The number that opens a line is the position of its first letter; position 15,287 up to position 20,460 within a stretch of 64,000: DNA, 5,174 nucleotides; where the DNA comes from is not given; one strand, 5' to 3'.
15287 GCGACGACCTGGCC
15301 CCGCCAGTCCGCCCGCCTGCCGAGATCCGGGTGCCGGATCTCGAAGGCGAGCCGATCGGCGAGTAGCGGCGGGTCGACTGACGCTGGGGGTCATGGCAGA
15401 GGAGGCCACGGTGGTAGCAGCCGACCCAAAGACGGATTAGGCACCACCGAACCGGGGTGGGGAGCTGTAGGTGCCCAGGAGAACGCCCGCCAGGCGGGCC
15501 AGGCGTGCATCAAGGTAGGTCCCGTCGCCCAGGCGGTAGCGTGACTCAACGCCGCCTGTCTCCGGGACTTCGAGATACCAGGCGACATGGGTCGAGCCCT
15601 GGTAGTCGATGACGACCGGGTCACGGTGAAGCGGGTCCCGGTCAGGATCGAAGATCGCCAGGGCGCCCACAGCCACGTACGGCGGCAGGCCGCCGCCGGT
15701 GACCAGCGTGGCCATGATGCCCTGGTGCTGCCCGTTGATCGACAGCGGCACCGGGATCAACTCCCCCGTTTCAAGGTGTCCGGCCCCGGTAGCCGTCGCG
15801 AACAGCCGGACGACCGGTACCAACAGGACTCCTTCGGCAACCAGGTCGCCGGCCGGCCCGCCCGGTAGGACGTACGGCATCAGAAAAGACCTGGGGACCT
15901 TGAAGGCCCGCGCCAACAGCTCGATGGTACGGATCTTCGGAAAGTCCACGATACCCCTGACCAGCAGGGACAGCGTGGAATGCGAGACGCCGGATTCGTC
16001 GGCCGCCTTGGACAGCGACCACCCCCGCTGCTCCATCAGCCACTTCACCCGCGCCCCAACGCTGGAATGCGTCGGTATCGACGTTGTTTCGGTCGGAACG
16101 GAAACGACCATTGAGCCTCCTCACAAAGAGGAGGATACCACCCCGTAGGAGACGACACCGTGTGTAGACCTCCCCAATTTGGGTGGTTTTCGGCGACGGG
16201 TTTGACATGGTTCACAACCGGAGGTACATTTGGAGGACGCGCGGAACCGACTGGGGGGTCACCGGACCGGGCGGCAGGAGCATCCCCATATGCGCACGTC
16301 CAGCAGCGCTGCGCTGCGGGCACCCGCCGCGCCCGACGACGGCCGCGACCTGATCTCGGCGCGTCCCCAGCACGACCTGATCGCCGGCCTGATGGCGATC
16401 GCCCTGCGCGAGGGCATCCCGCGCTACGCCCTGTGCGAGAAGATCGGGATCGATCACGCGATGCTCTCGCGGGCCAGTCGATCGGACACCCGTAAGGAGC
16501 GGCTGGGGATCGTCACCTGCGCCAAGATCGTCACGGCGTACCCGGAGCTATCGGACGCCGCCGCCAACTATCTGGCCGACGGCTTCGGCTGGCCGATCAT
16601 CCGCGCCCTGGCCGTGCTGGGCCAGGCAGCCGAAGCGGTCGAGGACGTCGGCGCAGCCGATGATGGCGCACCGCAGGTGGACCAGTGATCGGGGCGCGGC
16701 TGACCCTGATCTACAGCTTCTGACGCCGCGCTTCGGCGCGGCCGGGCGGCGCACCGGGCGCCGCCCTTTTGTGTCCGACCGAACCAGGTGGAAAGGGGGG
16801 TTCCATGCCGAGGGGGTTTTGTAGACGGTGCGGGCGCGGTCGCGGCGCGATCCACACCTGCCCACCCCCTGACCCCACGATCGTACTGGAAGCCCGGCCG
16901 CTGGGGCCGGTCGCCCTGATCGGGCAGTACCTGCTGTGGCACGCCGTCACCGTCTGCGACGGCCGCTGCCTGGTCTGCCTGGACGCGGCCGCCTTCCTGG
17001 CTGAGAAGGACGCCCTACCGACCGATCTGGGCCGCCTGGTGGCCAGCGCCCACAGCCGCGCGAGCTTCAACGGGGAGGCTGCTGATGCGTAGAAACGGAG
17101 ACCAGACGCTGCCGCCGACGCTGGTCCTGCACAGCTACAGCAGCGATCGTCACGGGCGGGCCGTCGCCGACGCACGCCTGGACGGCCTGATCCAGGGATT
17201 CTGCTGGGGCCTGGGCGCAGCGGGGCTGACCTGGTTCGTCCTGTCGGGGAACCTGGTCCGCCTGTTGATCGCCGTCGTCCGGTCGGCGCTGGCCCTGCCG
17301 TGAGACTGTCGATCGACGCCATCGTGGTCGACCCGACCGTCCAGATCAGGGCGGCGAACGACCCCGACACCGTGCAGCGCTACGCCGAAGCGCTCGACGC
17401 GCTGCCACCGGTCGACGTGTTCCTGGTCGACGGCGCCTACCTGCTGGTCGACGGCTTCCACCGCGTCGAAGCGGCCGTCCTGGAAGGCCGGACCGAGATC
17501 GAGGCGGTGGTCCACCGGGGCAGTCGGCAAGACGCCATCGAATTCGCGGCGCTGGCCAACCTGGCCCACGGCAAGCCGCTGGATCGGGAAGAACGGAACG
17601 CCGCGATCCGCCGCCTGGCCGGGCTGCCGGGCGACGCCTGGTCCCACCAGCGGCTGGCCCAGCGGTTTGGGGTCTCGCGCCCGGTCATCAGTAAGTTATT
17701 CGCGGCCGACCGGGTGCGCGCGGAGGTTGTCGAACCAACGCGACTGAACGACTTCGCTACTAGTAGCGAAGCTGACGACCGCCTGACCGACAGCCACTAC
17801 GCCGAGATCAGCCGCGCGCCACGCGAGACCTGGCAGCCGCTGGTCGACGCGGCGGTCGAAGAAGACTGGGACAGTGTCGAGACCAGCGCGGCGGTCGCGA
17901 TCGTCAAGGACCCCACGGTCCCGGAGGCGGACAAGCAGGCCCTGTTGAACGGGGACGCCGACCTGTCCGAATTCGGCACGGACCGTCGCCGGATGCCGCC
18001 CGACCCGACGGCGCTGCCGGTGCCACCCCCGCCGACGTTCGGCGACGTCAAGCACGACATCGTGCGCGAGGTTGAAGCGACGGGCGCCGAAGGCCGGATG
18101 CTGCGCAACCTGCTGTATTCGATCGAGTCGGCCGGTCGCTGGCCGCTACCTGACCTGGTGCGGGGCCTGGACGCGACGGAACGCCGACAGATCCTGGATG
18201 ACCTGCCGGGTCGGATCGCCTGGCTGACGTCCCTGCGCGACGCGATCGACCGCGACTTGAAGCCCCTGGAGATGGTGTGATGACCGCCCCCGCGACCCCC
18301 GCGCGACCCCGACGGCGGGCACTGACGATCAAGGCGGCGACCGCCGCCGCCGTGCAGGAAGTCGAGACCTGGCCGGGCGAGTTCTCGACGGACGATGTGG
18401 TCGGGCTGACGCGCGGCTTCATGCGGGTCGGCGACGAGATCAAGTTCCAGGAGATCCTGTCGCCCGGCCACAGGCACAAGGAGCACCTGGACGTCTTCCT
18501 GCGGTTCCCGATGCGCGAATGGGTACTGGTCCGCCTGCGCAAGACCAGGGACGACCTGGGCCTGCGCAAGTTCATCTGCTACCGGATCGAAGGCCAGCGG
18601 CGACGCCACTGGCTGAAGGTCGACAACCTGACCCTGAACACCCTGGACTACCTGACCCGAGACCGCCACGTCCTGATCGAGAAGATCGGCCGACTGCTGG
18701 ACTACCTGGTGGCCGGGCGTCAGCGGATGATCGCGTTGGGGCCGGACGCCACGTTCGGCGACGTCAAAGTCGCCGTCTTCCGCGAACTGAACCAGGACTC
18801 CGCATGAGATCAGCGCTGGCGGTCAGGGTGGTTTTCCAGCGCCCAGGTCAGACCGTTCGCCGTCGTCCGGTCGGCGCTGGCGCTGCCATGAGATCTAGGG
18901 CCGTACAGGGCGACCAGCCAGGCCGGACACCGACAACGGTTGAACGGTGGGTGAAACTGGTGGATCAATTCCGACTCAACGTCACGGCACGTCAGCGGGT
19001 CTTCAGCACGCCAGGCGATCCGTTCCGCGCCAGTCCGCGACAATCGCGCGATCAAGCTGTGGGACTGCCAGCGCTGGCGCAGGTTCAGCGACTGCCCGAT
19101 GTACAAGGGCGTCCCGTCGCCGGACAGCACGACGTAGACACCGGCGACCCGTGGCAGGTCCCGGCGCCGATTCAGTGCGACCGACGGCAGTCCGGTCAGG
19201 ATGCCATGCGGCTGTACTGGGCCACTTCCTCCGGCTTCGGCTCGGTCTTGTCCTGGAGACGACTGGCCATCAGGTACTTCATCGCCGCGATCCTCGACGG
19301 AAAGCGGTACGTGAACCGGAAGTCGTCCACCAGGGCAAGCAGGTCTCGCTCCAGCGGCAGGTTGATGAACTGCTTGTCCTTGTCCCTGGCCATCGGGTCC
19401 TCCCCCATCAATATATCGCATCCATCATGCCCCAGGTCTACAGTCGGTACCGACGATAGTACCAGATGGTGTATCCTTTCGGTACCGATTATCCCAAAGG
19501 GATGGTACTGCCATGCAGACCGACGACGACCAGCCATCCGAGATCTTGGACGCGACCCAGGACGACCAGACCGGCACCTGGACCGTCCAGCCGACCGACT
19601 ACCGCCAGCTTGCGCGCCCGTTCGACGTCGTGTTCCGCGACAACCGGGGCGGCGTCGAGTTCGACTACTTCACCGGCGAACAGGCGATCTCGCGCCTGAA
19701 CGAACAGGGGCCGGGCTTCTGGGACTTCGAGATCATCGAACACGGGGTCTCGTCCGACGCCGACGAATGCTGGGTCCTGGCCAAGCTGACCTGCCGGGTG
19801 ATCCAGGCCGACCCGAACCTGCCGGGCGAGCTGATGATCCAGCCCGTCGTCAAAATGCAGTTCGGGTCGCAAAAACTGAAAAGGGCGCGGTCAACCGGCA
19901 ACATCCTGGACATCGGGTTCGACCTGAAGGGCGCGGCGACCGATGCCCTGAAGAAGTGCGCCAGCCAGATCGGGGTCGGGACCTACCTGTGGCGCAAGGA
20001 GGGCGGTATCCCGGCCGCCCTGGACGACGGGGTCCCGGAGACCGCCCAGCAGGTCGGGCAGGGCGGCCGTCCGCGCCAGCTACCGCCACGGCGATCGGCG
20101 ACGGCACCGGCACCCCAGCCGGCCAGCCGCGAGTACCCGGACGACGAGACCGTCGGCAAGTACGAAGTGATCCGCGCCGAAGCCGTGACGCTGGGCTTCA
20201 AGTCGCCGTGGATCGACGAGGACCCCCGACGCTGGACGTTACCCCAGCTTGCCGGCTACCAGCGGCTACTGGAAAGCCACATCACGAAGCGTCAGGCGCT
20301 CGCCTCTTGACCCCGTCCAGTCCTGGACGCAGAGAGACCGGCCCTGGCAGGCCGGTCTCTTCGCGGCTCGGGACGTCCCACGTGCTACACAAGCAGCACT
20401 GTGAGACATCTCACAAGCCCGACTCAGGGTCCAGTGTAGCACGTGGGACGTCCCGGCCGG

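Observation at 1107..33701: A CRP-type box (TGTGA-N6-TCACA) sits on the main control regions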

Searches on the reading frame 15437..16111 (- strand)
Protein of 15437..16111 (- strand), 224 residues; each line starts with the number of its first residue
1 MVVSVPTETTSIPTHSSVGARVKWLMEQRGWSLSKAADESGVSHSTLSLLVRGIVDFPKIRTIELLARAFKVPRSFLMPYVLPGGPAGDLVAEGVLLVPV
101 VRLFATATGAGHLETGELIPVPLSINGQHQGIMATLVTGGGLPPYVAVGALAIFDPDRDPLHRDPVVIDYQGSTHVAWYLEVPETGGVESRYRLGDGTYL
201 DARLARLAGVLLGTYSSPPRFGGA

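Call 14: search_protein_families(library=pfam, proteins=[window:15437-16111:-], max_evalue=0.01)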
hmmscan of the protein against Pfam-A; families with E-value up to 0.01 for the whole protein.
window:15437-16111:- (224 aa): 4 families
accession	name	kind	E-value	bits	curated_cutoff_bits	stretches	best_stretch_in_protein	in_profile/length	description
PF13560.12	HTH_31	-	6.7e-10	39.6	27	1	19-74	3-58/64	Helix-turn-helix domain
PF01381.28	HTH_3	-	2.8e-09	37.3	23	1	22-76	1-54/55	Helix-turn-helix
PF05225.22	HTH_psq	-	0.0012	18.9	20.4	0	30-54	15-40/45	helix-turn-helix, Psq domain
PF13384.12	HTH_23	-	0.0057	16.9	24.6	0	21-50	9-37/50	Homeodomain-like domain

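Call 20: search_dna_similar(query=window:15437-16111:-, collection=phages, mode=protein, max_rows=25, max_evalue=0.001)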
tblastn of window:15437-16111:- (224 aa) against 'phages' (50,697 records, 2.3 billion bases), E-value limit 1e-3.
No match.

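Call 33: search_protein_families(library=phrogs, proteins=[window:15437-16111:-], max_evalue=0.001)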
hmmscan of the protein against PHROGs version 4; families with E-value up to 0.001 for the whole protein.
window:15437-16111:- (224 aa): 7 families
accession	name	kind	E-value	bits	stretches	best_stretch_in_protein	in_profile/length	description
phrog_8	-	transcription regulation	8.3e-10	39.6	1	15-78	74-136/346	transcriptional regulator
phrog_2328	-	transcription regulation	1.6e-09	38.6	1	8-83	6-80/128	transcriptional repressor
phrog_3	-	transcription regulation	1.6e-07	32.4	1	18-79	89-147/430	transcriptional repressor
phrog_4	-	transcription regulation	9.6e-07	29.1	1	17-175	136-296/400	transcriptional repressor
phrog_5823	-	transcription regulation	6.9e-06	26.4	1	15-77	4-66/404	transcriptional regulator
phrog_2439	-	transcription regulation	7.3e-06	26.1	1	19-78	9-67/367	transcriptional regulator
phrog_2967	-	transcription regulation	2.9e-05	24.7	1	18-78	11-70/225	transcriptional regulator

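Call 58: find_homologous_proteins(query=window:15437-16111:-, max_evalue=0.001)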
Query window:15437-16111:- (224 aa): 5 proteins with E <= 0.001 among 3721 candidates.
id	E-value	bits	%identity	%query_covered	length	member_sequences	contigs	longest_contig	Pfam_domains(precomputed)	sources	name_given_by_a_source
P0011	1.1e-142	491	100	100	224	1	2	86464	PF01381.29,PF13560.13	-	-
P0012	5.0e-79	283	64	100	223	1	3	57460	PF01381.29,PF13560.13,PF13443.13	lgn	-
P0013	6.4e-75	269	58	100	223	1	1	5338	PF01381.29,PF13560.13,PF13443.13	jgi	jgi:transcriptional regulator with XRE-family HTH domain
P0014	2.9e-72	261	60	95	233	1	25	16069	-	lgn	-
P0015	9.8e-63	230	55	97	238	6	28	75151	-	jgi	jgi:transcriptional regulator with XRE-family HTH domain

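Call 59: find_encoding_contigs(protein=P0012, flank=10000, max_places=2)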
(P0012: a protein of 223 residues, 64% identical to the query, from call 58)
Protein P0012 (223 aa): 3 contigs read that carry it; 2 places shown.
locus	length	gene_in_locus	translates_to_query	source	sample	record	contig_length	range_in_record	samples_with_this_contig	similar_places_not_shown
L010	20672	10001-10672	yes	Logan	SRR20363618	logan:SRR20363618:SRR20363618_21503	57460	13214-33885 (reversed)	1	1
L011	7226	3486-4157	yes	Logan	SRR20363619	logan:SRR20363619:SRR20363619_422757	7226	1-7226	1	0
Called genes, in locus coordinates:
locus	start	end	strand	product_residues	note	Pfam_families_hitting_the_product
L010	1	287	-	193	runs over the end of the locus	PF22769:DCD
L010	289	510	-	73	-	-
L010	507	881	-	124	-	-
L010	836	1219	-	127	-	-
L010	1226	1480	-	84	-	-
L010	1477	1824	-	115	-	-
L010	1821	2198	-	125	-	-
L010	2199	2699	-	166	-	-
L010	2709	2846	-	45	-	-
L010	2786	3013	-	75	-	-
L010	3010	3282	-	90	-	-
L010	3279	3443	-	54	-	-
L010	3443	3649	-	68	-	-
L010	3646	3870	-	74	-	-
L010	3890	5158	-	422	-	PF01555:N6_N4_Mtase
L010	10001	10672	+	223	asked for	PF13443:HTH_26 (faint), PF13560:HTH_31, PF01381:HTH_3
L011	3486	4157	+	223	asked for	PF13443:HTH_26 (faint), PF13560:HTH_31, PF01381:HTH_3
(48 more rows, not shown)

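Call 60: find_encoding_contigs(protein=P0015, flank=10000, max_places=3)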
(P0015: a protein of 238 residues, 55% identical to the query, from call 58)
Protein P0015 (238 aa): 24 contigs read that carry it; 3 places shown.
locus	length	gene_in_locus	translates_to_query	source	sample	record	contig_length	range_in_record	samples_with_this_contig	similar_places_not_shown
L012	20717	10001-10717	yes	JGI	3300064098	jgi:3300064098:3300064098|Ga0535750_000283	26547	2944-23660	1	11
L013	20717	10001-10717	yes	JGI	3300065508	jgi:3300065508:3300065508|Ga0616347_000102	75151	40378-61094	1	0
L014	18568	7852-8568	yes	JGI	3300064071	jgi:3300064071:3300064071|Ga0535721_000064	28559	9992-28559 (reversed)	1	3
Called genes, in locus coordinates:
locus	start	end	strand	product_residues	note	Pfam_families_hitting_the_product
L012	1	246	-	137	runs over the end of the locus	-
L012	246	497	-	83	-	-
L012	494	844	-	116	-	-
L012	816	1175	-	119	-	-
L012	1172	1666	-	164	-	-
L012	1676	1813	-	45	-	-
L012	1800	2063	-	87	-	-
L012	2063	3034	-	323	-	-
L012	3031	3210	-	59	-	-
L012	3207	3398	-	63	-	-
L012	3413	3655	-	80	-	-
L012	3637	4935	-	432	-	PF01170:UPF0020 (faint), PF13649:Methyltransf_25 (faint), PF08241:Methyltransf_11 (faint), PF13847:Methyltransf_31 (faint), PF01555:N6_N4_Mtase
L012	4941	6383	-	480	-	PF01695:IstB_IS21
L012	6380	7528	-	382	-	PF12802:MarR_2 (weak), PF13730:HTH_36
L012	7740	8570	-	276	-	PF04098:Rad52_Rad22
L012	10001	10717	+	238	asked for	-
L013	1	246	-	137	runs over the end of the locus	-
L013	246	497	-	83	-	-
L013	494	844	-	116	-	-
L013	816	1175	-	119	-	-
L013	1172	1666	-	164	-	-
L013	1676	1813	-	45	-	-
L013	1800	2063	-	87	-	-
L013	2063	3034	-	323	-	-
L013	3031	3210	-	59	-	-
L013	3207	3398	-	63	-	-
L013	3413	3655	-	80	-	-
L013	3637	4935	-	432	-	PF01170:UPF0020 (faint), PF08241:Methyltransf_11 (faint), PF13649:Methyltransf_25 (faint), PF13847:Methyltransf_31 (faint), PF01555:N6_N4_Mtase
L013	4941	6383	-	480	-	PF01695:IstB_IS21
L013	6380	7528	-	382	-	PF12802:MarR_2 (weak), PF13730:HTH_36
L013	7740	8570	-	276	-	PF04098:Rad52_Rad22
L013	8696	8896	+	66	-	-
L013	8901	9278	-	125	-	-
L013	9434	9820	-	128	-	-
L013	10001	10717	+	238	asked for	-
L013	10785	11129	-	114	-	-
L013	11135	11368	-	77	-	-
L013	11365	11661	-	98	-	-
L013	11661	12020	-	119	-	-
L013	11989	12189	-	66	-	-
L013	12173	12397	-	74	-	-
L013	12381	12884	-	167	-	-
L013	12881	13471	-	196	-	-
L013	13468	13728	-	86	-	-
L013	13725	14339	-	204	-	-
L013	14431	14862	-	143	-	-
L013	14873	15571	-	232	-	PF00486:Trans_reg_C (faint)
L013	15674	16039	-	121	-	-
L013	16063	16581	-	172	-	-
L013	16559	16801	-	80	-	-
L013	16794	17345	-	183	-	-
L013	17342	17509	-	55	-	-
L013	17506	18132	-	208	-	-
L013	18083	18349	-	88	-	-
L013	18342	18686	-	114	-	-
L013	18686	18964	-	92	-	-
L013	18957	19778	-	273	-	-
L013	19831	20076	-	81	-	-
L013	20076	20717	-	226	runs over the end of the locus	-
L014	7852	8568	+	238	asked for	-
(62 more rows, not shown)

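Call 61: find_encoding_contigs(protein=P0014, flank=10000, max_places=2)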
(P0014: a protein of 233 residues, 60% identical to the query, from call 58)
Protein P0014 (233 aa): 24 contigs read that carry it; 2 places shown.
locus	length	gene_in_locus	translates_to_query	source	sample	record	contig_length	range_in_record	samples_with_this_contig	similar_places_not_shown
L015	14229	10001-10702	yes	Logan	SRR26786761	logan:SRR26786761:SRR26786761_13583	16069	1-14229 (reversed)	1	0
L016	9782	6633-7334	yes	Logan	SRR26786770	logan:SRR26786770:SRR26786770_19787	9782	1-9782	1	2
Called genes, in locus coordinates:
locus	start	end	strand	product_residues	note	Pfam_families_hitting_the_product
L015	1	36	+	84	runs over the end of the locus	PF01844:HNH, PF14279:HNH_5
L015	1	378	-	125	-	-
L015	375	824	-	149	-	PF00486:Trans_reg_C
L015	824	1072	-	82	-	-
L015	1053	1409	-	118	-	-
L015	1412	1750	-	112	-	-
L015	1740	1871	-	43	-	-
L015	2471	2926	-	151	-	-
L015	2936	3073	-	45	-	-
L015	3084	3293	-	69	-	-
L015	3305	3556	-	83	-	-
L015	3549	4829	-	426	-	PF01555:N6_N4_Mtase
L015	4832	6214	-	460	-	PF01695:IstB_IS21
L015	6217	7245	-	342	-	PF13730:HTH_36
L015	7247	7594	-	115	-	-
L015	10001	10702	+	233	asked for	-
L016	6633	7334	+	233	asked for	-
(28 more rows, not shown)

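Call 62: find_encoding_contigs(protein=P0013, flank=10000, max_places=2)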
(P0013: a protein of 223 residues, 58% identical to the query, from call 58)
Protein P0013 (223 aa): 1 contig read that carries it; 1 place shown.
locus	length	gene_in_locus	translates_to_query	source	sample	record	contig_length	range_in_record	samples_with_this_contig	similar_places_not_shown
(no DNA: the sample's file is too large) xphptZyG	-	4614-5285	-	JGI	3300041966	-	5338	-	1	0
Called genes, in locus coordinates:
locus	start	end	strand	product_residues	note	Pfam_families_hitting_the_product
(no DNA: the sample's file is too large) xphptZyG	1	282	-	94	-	?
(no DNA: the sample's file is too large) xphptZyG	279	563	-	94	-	-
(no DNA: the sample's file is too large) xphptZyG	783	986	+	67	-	-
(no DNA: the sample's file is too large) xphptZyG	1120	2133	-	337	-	-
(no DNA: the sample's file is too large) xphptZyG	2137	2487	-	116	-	-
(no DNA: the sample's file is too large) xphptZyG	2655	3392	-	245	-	PF04098:Rad52_Rad22 (weak)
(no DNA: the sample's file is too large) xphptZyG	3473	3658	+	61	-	PF03869:Arc (weak), PF07878:RHH_5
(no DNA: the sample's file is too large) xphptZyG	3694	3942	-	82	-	-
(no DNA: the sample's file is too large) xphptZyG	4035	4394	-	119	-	-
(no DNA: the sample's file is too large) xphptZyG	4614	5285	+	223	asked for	PF01381:HTH_3 (weak), PF13443:HTH_26 (weak), PF13560:HTH_31 (weak)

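Call 69: find_related_loci(query=A3, collection=genome_contigs, flank=8000)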
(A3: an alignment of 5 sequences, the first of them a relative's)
Query A3 (224 aa) in genome_contigs; peptide patterns used: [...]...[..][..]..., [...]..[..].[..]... (x = any residue, [..] = any of these).
12 stretches matched a pattern, but none encodes a relative of the query by tblastn (E <= 1e-3).

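Call 70: find_related_loci(query=A3, collection=viral_contigs, flank=8000)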
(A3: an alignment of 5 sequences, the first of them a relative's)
Query A3 (224 aa) in viral_contigs; peptide patterns used: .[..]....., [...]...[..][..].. (x = any residue, [..] = any of these).
40 stretches matched a pattern, but none encodes a relative of the query by tblastn (E <= 1e-3).

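Call 72: find_related_loci(query=A3, collection=metagenome_contigs, flank=7000)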
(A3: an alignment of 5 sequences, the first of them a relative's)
Query A3 (224 aa) in metagenome_contigs; peptide patterns used: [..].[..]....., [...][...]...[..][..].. (x = any residue, [..] = any of these).
131 stretches matched a pattern, but none encodes a relative of the query by tblastn (E <= 1e-3).

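Call 73: find_homologous_proteins(query=A3, max_evalue=0.001)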
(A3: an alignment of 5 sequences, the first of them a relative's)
Query A3 (5 sequences) (224 aa, profile of the alignment): 5 proteins with E <= 0.001 among 8000 candidates.
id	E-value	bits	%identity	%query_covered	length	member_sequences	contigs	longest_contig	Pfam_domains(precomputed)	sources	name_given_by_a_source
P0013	1.6e-117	409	58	100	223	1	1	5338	PF01381.29,PF13560.13,PF13443.13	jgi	jgi:transcriptional regulator with XRE-family HTH domain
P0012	1.2e-116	406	64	100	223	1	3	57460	PF01381.29,PF13560.13,PF13443.13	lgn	-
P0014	1.5e-116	405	60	95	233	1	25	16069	-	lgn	-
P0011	7.1e-116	403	100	100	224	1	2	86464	PF01381.29,PF13560.13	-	-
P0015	9.2e-111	387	55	97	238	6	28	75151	-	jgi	jgi:transcriptional regulator with XRE-family HTH domain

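Call 75: find_encoding_contigs(protein=L013:246-497:-, flank=10000, max_places=2)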
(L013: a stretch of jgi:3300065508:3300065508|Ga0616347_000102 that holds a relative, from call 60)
Protein L013:246-497:- (83 aa): 2 contigs read that carry it; 2 places shown.
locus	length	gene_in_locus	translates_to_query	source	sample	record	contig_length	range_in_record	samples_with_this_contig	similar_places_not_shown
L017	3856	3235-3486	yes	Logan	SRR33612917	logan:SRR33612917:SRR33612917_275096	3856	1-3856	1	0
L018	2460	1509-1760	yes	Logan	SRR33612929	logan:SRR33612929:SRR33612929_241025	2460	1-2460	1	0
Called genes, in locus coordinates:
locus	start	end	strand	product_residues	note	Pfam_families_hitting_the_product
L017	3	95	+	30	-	?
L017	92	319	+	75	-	-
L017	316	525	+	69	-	-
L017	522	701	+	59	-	-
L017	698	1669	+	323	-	-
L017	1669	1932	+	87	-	-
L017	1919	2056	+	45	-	-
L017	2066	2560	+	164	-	-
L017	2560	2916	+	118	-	-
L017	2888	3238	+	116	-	-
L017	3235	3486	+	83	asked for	-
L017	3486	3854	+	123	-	?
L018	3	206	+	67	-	?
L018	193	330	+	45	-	-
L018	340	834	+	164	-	-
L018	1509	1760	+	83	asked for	-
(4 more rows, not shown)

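Call 81: search_solved_structures(query=A3, max_evalue=1, show_alignments=3)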
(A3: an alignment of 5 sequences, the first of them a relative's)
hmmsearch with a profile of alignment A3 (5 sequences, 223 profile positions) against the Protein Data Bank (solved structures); distinct sequences matched with E-value up to 1: 13.
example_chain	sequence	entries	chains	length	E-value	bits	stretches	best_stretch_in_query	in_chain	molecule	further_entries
3qq6_A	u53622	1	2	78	9.9e-08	34.8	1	15-78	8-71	HTH-type transcriptional regulator sinR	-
5tn0_A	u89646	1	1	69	3.2e-07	33.1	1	18-78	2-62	HTH-type transcriptional regulator SinR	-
1b0n_A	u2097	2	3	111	5.2e-07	32.4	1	18-85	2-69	PROTEIN (SINR PROTEIN) | HTH-TYPE TRANSCRIPTIONAL REGULATOR SINR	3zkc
9sf2_A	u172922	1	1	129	7e-05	25.5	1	17-78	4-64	Transcriptional regulator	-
8bny_A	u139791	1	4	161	0.0032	20.1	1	23-76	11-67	Immunity repressor protein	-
7t5u_A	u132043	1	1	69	0.0074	18.9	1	17-77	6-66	Helix-turn-helix domain-containing protein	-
6jq1_A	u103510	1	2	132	0.035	16.7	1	17-74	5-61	Transcriptional regulator, XRE family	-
2ofy_A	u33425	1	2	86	0.18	14.4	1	19-73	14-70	Putative XRE-family transcriptional regulator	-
6rnz_A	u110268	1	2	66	0.23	14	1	20-73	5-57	HTH-type transcriptional regulator DdrOC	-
1y9q_A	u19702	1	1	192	0.28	13.7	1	15-73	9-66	transcriptional regulator, HTH_3 family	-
2b5a_A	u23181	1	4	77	0.61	12.6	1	15-78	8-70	C.BclI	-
7p4a_A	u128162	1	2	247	0.81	12.2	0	32-70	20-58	Stl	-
7zvi_A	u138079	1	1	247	0.81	12.2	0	32-70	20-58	Orf22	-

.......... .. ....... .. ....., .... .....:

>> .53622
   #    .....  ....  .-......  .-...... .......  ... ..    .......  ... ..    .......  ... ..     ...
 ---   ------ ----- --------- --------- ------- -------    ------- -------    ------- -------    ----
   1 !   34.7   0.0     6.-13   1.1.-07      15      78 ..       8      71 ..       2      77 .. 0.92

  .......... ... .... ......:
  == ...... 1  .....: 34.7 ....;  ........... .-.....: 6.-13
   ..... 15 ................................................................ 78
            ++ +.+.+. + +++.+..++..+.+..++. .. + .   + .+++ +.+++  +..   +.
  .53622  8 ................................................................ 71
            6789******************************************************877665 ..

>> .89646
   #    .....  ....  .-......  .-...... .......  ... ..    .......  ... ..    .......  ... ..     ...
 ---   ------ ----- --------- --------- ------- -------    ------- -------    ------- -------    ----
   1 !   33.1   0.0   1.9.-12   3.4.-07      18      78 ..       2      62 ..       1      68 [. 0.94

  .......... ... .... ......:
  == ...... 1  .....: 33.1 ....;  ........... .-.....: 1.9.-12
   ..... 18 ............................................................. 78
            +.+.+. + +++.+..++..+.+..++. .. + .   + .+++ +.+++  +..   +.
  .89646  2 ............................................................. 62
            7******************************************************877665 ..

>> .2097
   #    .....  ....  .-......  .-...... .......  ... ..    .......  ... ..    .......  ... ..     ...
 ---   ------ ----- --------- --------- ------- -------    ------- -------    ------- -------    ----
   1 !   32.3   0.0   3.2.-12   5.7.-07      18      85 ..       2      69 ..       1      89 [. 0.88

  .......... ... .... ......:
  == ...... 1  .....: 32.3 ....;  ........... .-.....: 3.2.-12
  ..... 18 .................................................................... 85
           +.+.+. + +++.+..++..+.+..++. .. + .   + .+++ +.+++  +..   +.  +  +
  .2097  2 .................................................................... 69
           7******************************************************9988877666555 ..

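Call 89: predict_structure(alignment_id=A3)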
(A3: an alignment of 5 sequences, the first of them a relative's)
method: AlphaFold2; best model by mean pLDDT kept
length: 224 residues; sequences in the alignment: 5
mean_pLDDT: 44.6   pTM: 0.39
mean pLDDT of the five models: 44.6, 44.5, 44.2, 43.3, 42.4
residues with pLDDT >= 90: 13; 70-90: 31; 50-70: 24; < 50: 156
segments of 3 or more residues with pLDDT < 50: 1-12, 80-185, 188-224
pLDDT, mean of each block of 10 residues (from residue 1): 32 62 89 94 82 63 75 63 28 25 26 23 27 27 25 30 34 33 44 44 38 26 23
secondary structure, 60 per line:
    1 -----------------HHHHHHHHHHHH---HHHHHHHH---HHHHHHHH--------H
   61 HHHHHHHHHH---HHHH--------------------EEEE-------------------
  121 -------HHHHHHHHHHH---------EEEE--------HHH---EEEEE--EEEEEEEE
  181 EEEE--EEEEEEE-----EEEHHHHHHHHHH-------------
elements in order: H18-29 H33-40 H44-51 H60-70 H74-77 E98-101 H128-138 E148-151 E166-170 E173-184 E187-193 E199-201 H202-211

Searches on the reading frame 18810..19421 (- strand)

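Call 94: search_protein_families(library=pfam, proteins=[window:18810-19421:-], max_evalue=0.01)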
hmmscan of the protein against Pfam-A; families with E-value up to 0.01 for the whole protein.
window:18810-19421:- (203 aa): 1 family
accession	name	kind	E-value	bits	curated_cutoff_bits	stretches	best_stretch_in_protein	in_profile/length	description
PF01541.30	GIY-YIG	-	6.8e-05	23.5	22.6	1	94-122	3-31/78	GIY-YIG catalytic domain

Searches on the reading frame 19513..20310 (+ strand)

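Call 14: search_protein_families(library=pfam, proteins=[window:19513-20310:+], max_evalue=0.01)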
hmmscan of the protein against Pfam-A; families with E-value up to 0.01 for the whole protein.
window:19513-20310:+ (265 aa): 1 family
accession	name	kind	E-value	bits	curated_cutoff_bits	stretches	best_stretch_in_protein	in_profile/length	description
PF04098.21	Rad52_Rad22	-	5.1e-05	23.7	20.3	1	35-162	14-137/153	Rad52/22 family double-strand break repair protein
